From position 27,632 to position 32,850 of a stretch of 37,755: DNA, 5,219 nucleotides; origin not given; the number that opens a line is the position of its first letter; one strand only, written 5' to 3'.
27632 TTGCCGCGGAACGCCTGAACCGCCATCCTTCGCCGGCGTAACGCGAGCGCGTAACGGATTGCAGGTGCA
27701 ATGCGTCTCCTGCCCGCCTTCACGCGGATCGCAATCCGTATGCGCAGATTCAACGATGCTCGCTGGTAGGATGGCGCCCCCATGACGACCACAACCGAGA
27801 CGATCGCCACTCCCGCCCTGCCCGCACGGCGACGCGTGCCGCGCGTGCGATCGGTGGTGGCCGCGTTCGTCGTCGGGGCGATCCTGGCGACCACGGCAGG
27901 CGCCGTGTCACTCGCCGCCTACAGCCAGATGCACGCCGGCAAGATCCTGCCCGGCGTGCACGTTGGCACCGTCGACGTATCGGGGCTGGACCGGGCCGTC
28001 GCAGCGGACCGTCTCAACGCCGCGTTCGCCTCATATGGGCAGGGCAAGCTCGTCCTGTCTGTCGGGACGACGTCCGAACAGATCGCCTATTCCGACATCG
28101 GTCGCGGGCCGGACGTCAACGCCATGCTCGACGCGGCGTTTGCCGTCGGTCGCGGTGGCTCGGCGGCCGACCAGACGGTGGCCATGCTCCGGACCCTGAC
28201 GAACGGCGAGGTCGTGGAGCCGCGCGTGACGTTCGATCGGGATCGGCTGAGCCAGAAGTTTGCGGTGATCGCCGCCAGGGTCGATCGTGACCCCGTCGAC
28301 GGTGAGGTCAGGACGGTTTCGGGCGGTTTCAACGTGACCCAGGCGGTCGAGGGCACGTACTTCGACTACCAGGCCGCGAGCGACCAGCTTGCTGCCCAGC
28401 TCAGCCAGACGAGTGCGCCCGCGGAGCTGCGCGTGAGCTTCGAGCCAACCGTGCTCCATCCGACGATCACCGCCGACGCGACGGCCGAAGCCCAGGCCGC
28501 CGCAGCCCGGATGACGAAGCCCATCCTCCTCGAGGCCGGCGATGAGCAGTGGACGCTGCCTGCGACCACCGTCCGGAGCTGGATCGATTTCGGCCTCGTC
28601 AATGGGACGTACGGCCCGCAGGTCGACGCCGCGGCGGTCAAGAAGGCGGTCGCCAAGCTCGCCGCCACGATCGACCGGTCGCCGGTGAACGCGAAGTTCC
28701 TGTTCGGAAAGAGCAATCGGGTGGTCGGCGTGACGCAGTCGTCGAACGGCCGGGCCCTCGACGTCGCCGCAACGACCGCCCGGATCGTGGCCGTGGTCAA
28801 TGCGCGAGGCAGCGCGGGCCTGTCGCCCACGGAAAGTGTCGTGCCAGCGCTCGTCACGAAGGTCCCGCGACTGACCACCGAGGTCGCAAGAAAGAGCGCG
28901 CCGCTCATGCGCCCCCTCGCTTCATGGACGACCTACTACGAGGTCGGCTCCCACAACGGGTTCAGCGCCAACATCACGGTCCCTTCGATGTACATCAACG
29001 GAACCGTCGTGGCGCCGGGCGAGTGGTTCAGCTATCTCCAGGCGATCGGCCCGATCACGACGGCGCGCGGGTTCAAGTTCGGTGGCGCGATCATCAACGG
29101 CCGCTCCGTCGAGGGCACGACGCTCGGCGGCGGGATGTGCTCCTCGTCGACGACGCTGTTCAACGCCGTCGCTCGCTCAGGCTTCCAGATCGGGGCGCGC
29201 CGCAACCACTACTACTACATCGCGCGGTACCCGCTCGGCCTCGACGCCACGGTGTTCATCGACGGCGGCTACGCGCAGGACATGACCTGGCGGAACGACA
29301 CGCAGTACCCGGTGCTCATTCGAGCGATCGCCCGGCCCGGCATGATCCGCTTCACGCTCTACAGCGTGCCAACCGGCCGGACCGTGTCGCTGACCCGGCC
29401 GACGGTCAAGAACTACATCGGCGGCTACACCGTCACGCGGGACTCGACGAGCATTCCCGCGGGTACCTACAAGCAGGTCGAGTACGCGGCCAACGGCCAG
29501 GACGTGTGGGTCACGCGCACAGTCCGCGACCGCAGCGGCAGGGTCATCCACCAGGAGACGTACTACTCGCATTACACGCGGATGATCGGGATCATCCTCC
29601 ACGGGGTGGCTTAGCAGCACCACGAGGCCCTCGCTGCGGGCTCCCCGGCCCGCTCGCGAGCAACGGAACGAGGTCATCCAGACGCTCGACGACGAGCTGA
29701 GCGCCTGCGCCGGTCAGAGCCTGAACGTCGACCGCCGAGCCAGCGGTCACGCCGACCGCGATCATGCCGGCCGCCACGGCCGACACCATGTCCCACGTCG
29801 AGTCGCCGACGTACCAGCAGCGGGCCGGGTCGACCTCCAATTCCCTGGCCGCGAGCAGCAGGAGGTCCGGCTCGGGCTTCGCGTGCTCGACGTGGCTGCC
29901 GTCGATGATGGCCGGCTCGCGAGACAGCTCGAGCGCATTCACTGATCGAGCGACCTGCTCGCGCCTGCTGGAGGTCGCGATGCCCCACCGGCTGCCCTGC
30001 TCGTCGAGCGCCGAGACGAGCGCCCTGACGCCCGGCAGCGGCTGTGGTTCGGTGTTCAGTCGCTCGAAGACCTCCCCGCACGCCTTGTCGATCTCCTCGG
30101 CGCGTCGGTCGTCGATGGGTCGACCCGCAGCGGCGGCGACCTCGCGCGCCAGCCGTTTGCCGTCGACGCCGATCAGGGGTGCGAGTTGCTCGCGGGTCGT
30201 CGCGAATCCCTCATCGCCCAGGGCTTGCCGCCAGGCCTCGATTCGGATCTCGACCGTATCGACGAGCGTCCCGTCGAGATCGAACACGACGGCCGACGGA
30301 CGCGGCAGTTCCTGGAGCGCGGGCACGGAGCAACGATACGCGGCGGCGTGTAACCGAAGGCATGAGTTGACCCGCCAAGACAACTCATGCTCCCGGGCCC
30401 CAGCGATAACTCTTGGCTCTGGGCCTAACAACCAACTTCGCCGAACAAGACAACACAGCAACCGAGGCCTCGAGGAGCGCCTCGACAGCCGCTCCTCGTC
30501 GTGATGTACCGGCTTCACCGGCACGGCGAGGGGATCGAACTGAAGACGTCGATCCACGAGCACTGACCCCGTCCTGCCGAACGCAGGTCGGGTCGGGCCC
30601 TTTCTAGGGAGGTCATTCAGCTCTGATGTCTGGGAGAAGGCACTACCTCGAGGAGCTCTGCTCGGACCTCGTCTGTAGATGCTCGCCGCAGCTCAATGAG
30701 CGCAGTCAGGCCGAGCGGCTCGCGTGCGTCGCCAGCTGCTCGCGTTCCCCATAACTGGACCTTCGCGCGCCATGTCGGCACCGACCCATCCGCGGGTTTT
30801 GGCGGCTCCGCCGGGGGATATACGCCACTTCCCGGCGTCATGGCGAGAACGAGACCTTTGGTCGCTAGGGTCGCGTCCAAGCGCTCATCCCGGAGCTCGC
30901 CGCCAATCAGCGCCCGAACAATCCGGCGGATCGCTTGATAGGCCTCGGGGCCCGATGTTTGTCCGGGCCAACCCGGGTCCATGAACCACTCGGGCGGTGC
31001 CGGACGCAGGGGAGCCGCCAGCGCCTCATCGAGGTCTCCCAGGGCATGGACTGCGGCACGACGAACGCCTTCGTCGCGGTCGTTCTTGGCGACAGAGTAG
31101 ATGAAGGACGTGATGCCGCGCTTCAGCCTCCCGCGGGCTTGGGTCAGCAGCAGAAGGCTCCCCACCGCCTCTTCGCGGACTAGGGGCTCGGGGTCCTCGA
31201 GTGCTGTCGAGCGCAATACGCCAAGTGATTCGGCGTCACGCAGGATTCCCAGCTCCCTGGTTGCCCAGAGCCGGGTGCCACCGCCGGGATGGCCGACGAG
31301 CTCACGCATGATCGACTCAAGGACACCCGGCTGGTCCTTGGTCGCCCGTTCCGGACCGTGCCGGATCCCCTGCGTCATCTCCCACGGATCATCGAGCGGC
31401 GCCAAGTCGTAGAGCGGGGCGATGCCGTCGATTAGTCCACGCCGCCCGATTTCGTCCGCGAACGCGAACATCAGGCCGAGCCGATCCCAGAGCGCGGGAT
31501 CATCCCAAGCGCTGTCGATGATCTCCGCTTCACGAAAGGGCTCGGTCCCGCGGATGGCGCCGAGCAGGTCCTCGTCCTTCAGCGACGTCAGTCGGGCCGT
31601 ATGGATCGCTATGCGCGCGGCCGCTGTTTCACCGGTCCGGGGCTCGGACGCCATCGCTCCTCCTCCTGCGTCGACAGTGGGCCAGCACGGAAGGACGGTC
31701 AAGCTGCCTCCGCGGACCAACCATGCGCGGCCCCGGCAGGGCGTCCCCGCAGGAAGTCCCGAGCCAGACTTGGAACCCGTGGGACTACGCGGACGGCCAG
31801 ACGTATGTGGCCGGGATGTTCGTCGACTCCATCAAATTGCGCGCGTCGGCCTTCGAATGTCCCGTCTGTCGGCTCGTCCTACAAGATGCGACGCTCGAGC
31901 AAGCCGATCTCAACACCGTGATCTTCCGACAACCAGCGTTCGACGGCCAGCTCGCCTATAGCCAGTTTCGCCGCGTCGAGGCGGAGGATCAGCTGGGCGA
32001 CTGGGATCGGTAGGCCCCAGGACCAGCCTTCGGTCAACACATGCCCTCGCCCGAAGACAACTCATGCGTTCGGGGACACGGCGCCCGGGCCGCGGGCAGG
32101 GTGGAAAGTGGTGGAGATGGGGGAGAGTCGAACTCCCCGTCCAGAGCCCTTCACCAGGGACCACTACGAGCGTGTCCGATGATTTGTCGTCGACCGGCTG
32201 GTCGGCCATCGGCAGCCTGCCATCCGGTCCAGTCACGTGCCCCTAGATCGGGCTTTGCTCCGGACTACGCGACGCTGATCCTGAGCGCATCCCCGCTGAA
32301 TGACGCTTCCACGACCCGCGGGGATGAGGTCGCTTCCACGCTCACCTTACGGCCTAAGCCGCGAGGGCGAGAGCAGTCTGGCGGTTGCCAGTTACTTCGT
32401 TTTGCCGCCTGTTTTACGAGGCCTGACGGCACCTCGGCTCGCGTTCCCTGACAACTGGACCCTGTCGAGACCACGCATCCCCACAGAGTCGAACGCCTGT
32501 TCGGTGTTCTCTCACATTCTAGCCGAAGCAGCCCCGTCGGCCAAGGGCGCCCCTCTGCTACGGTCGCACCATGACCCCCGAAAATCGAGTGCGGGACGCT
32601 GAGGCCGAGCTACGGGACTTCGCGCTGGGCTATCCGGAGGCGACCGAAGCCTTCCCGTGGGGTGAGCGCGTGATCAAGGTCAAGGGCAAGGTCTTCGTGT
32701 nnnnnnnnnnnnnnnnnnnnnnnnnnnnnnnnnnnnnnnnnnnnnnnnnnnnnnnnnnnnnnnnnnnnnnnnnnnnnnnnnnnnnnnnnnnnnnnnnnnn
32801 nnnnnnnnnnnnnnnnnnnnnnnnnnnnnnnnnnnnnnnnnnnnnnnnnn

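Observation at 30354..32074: Repeat-bracketed accessory segment at the tmRNA 3' end with a four-copy binding motif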

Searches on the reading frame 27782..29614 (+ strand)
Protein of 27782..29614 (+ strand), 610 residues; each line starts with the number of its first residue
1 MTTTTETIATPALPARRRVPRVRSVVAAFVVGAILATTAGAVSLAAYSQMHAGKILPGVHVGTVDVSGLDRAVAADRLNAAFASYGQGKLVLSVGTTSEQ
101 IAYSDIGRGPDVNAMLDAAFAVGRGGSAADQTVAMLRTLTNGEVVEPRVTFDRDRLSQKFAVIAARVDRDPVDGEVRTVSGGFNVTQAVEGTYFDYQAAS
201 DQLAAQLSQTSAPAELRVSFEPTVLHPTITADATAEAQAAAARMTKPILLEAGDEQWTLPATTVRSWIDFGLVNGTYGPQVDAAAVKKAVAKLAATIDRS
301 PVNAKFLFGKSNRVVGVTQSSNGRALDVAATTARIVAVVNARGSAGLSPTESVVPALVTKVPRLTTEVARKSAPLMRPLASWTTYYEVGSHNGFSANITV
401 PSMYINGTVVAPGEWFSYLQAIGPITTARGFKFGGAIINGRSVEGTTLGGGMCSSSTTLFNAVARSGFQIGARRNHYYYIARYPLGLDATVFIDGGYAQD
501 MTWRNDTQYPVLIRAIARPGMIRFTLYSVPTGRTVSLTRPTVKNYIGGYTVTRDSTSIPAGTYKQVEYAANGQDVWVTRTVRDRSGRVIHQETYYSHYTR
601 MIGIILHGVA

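Call 8: search_protein_families(library=pfam, proteins=[window:27782-29614:+], max_evalue=0.01)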
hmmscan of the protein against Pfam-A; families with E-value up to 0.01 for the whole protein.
window:27782-29614:+ (610 aa): 2 families
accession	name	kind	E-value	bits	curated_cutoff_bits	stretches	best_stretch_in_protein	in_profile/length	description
PF04294.18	VanW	-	1.3e-34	118.9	27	1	396-527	4-130/130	VanW like protein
PF12229.13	PG_binding_4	-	4.5e-25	88.5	22.1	2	100-210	2-111/117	Putative peptidoglycan binding domain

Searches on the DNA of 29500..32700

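Call 87: search_rna_families(source=window, start=29500, end=32700, threshold=evalue, max_evalue=1)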
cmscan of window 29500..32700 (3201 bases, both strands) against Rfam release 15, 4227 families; matches with E-value up to 1: 1.
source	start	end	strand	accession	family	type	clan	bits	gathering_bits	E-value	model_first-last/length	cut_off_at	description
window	32109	32482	-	RF00023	tmRNA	Gene;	CL00001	125.1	47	8.5e-50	1-374/374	no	transfer-messenger RNA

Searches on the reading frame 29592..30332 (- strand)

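Call 8: search_protein_families(library=pfam, proteins=[window:29592-30332:-], max_evalue=0.01)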
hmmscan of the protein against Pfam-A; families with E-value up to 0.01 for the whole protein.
window:29592-30332:- (246 aa): 4 families
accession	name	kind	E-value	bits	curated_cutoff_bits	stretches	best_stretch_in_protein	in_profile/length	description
PF13419.12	HAD_2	-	5.2e-33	115.1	23.8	1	15-195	1-178/178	Haloacid dehalogenase-like hydrolase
PF00702.32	Hydrolase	-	6.5e-27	95.6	26.4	1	14-189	3-191/191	haloacid dehalogenase-like hydrolase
PF12710.13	HAD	-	2.7e-12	47.9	27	1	15-181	1-184/189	haloacid dehalogenase-like hydrolase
PF13242.12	Hydrolase_like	-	1.4e-09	38.1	22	1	151-221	3-75/75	HAD-hyrolase-like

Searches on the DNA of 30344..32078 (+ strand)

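Call 65: search_dna_similar(query=window:30344-30405:+, collection=plasmids, mode=distant, max_evalue=10, max_rows=10)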
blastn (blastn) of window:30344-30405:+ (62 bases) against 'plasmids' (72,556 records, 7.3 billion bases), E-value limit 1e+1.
Records with a match: 1; places in all: 1; records where one place covers at least 80% of the query: 0.
Best place of each record, by identity: >=99% 1.
By first word of the organism name: Streptomyces 1.
By predicted mobility (MOB-suite, as given by PLSDB): mobilizable 1.
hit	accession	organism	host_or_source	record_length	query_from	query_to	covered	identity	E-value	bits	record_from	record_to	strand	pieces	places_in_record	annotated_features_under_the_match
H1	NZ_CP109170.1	Streptomyces sp. NBC_01724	-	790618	43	61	31%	100.0%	5e+0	36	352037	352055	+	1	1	hypothetical protein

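Call 66: search_dna_similar(query=window:30349-32078:+, collection=plasmids, mode=distant, max_evalue=0.001, max_rows=10)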
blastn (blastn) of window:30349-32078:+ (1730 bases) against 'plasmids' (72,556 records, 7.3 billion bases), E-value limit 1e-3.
No match.

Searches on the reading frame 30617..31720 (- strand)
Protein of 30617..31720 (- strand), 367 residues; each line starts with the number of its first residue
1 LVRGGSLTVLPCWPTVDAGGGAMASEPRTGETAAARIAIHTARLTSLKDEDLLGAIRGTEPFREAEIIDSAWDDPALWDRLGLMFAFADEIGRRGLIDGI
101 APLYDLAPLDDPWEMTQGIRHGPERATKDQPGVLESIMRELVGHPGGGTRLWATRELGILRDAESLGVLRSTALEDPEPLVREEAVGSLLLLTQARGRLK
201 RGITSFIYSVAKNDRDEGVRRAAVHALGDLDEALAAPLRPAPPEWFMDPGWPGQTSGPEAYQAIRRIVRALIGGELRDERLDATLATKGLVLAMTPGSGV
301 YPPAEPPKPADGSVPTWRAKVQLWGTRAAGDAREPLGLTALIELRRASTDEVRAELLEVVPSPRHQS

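Call 8: search_protein_families(library=pfam, proteins=[window:30617-31720:-], max_evalue=0.01)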
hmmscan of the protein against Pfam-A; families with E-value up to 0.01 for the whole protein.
window:30617-31720:- (367 aa): 2 families
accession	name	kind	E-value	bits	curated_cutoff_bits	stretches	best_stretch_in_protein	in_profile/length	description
PF13646.12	HEAT_2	-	7e-11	42.7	27.7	1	136-189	34-87/88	HEAT repeats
PF02985.28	HEAT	-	0.00011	22.6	23.5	0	213-230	10-27/31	HEAT repeat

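Call 21: find_homologous_proteins(query=window:30617-31720:-)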
Query window:30617-31720:- (367 aa): 10 proteins with E <= 0.001 among 8000 candidates.
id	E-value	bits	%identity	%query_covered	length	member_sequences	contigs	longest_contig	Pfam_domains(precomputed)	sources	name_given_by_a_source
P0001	1.2e-214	730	99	93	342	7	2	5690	PF13646.13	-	-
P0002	4.1e-128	446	64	91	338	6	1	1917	PF02985.29,PF13646.13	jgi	-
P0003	3.2e-110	387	95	52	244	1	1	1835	-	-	-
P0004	1.1e-74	270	46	90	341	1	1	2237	PF13646.13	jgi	jgi:hypothetical protein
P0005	7.9e-70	254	45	86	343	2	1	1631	PF13646.13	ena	-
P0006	3.2e-67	245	45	89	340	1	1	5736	-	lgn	-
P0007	2.2e-37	147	45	54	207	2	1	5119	PF02985.29,PF13646.13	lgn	-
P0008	1.5e-34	138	45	51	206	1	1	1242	PF13646.13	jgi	jgi:HEAT repeats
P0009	8.0e-31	125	44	50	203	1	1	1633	PF13646.13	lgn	-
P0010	1.3e-27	115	43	49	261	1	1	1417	PF13646.13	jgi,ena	-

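Call 22: find_encoding_contigs(protein=P0001, flank=6000)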
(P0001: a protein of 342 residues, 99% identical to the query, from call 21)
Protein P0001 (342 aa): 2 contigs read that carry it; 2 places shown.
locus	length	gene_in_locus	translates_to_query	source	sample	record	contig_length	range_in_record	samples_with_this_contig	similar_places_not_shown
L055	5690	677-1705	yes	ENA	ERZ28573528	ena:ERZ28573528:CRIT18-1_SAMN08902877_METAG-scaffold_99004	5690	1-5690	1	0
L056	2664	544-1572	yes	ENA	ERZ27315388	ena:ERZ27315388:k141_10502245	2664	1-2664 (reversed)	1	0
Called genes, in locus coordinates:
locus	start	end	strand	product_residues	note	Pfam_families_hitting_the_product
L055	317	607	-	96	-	-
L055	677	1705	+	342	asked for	PF13646:HEAT_2 (faint)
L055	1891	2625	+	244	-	PF00702:Hydrolase, PF12710:HAD, PF13419:HAD_2, PF13242:Hydrolase_like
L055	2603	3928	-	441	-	PF12229:PG_binding_4 (weak), PF04294:VanW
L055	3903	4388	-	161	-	-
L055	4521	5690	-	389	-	?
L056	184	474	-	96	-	-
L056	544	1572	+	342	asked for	PF13646:HEAT_2 (faint)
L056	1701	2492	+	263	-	PF00702:Hydrolase, PF12710:HAD, PF13419:HAD_2, PF13242:Hydrolase_like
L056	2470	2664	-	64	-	?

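Call 23: find_encoding_contigs(protein=P0002, flank=6000)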
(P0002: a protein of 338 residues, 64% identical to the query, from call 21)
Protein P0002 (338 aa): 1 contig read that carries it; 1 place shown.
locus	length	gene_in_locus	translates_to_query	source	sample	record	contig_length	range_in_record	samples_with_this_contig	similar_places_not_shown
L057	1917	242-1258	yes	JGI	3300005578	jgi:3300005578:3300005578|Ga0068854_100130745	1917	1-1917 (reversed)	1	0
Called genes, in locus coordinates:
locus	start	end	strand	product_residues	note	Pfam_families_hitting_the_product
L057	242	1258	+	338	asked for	PF13646:HEAT_2, PF02985:HEAT (faint)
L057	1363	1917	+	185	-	?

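Call 24: find_encoding_contigs(protein=P0006, flank=6000)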
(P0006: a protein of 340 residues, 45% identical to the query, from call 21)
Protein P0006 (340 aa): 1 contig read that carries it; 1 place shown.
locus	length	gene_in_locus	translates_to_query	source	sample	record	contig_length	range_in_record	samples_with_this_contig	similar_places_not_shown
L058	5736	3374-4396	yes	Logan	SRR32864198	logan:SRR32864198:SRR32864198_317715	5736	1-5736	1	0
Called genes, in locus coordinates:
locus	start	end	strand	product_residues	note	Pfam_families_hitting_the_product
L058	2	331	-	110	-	?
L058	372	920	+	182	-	PF13563:2_5_RNA_ligase2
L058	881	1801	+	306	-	PF00730:HhH-GPD, PF00633:HHH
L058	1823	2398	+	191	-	-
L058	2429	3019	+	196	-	PF09346:SMI1_KNR4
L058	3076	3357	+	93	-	-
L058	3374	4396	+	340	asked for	-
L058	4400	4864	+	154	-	-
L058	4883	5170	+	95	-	-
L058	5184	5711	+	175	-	-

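Call 33: find_encoding_contigs(protein=P0007, flank=6000)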
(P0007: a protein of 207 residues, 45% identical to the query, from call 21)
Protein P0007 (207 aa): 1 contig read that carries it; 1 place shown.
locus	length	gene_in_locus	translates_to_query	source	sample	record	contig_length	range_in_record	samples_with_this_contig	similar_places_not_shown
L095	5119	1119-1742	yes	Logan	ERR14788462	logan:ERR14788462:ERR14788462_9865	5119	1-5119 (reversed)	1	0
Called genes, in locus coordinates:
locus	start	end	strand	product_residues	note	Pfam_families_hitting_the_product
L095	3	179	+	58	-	?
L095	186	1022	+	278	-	PF00892:EamA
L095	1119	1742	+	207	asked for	PF02985:HEAT (faint), PF13646:HEAT_2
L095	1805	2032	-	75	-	-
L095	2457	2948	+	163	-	PF07811:TadE (weak)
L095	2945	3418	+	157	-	PF07811:TadE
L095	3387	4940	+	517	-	PF13400:Tad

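Call 34: find_encoding_contigs(protein=P0004, flank=6000)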
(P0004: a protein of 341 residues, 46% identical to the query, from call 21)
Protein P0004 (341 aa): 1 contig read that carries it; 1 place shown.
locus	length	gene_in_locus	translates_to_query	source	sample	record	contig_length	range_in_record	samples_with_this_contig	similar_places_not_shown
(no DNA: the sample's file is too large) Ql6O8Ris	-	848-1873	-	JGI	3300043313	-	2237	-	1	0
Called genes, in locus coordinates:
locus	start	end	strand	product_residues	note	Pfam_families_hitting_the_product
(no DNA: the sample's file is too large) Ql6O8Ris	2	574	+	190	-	?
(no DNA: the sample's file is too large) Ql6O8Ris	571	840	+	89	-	-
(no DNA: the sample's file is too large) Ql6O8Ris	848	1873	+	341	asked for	PF13646:HEAT_2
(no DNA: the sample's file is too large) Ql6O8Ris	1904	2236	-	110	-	?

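Call 36: search_protein_families(library=pfam, proteins=[L057:1363-1917:+, L058:3076-3357:+, L058:4400-4864:+, L058:4883-5170:+, L058:5184-5711:+, L058:1823-2398:+], max_evalue=0.01)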
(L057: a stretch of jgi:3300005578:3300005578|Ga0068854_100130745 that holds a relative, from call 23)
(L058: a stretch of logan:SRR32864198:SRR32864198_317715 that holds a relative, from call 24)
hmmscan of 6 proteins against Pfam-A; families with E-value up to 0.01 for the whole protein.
L057:1363-1917:+ (185 aa): 4 families
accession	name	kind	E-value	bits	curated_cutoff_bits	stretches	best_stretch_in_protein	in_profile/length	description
PF14696.12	Glyoxalase_5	-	1.4e-08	35.5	27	1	31-137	7-104/139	Hydroxyphenylpyruvate dioxygenase, HPPD, N-terminal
PF13669.12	Glyoxalase_4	-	3.1e-08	34.3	27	1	35-136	1-98/109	Glyoxalase/Bleomycin resistance protein/Dioxygenase superfamily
PF00903.31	Glyoxalase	-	2e-07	31.9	20.6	1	33-137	1-101/121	Glyoxalase/Bleomycin resistance protein/Dioxygenase superfamily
PF13468.12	Glyoxalase_3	-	0.00067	20.2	25.1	1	34-142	1-112/176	Glyoxalase-like domain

L058:3076-3357:+ (93 aa): 0 families

L058:4400-4864:+ (154 aa): 0 families

L058:4883-5170:+ (95 aa): 0 families

L058:5184-5711:+ (175 aa): 0 families

L058:1823-2398:+ (191 aa): 0 families

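Call 47: search_protein_families(library=padloc, proteins=[window:30617-31654:-], max_evalue=0.1)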
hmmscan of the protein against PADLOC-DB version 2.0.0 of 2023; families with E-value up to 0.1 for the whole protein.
window:30617-31654:- (345 aa): 1 family
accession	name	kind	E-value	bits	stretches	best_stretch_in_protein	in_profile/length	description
PDLC02919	HEAT-ARM_XIII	-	0.002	13.5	1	127-211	563-639/1972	-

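Call 48: search_protein_families(library=ncbifam, proteins=[window:30617-31654:-], max_evalue=0.1)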
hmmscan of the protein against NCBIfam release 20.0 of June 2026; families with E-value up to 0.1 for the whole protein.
window:30617-31654:- (345 aa): 1 family
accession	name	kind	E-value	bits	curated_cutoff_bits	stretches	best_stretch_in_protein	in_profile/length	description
NF058515.1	phyc_lyase_CpcF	equivalog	0.00067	19.3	220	0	126-164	75-113/200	C-phycocyanin alpha-cysteine-84 phycocyanobilin lyase subunit CpcF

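Call 83: predict_structure(alignment_id=A5)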
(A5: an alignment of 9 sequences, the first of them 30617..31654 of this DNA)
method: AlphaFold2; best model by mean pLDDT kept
length: 345 residues; sequences in the alignment: 9
mean_pLDDT: 85.7   pTM: 0.72
mean pLDDT of the five models: 85.7, 85.3, 84.1, 83.4, 82.6
residues with pLDDT >= 90: 185; 70-90: 116; 50-70: 33; < 50: 11
segments of 3 or more residues with pLDDT < 50: 1-4, 222-225, 343-345
pLDDT, mean of each block of 10 residues (from residue 1): 52 86 96 95 74 82 96 97 87 80 93 97 95 95 96 96 97 94 98 91 96 85 51 76 84 88 91 67 76 86 77 89 81 89 49
secondary structure, 60 per line:
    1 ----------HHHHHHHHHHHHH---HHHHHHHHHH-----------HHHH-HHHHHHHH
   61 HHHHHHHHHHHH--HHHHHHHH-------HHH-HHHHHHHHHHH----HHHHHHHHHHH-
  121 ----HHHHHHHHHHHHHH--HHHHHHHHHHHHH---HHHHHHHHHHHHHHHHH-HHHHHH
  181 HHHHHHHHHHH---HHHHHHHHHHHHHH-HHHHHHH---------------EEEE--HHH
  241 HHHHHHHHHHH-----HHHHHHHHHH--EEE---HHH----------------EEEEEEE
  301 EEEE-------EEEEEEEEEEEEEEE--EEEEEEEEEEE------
elements in order: H11-23 H27-36 H48-51 H53-72 H75-82 H94-104 H109-119 H125-138 H141-153 H157-173 H175-191 H195-208 H210-216 E232-235 H238-251 H257-266 E269-271 E294-304 E312-326 E329-339

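Call 85: fold_search(model_id=the predicted structure, library=pdb)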
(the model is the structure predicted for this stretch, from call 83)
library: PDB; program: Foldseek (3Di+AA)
matches with E <= 10: 993; with E <= 0.001: 0
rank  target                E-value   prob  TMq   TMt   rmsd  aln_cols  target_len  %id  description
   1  3woy                  1.4e-03  1.00  0.29  0.38  10.1       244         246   14  Crystal structure of CLASP2 TOG domain (TOG2) (released 2015-05-27)
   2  7z0g_C                5.6e-03  1.00  0.32  0.48   9.5       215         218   16  CPAP:TUBULIN:IE5 ALPHAREP COMPLEX P1 SPACE GROUP (released 2022-04-13)
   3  7z0g_T                6.7e-03  1.00  0.31  0.46   9.7       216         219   17  CPAP:TUBULIN:IE5 ALPHAREP COMPLEX P1 SPACE GROUP (released 2022-04-13)
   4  6mq7_A                6.7e-03  1.00  0.28  0.36   9.9       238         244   13  Crystal structure of CLASP1 TOG2 domain at 1.78A resolution (released 2019-07-17)
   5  3ltj                  7.4e-03  1.00  0.31  0.52   9.1       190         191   18  Structure of a new family of artificial alpha helicoidal repeat proteins (alpha-Rep) based on thermostable HEAT-like rep (released 2010-10-13)
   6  4k92_A                7.4e-03  1.00  0.28  0.36  10.0       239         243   13  A Cryptic TOG Domain with a Distinct Architecture Underlies CLASP-Dependent Bipolar Spindle Formation (released 2013-06-12)
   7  6ft5                  7.8e-03  1.00  0.28  0.48   9.3       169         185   22  Structure of A3_A3, an artificial bi-domain protein based on two identical alphaRep A3 domains (released 2018-08-08)
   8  9enr_A                8.1e-03  0.95  0.27  0.08  16.8       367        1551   11  Vitellogenin from the honey bee hemolymph (released 2025-03-26)
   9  4jw2_B                8.5e-03  1.00  0.30  0.48   9.9       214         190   15  Selection of specific protein binders for pre-defined targets from an optimized library of artificial helicoidal repea (released 2013-09-25)
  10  4p6z_B                9.4e-03  1.00  0.32  0.21  11.8       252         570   19  Crystal structure of the human BST2 cytoplasmic domain and the HIV-1 Vpu cytoplasmic domain bound to the clathrin adap (released 2014-05-21)
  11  9t1m_A                9.8e-03  1.00  0.27  0.55   8.0       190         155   19  Nuclear export protein/Non-structural protein 2 (NEP/NS2) in complex with artificial alpha Rep protein (released 2025-11-12)
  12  6cri_B                1.0e-02  1.00  0.30  0.20  12.8       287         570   16  Structure of the cargo bound AP-1:Arf1:tetherin-Nef stable closed trimer (released 2018-08-01)
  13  8uwb_D                1.1e-02  1.00  0.37  0.24   6.8       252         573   16  Crystal structure of PP2A PPP2R1A-PPP2CA-PPP2R5E phosphatase. (released 2024-04-17)
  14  4xl5_C                1.1e-02  1.00  0.29  0.38   9.2       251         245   18  X-ray structure of bGFP-A / EGFP complex (released 2015-08-19)
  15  7q1f_C                1.1e-02  1.00  0.30  0.44   9.7       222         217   20  CPAP:TUBULIN:IE5 ALPHAREP COMPLEX (released 2022-04-20)
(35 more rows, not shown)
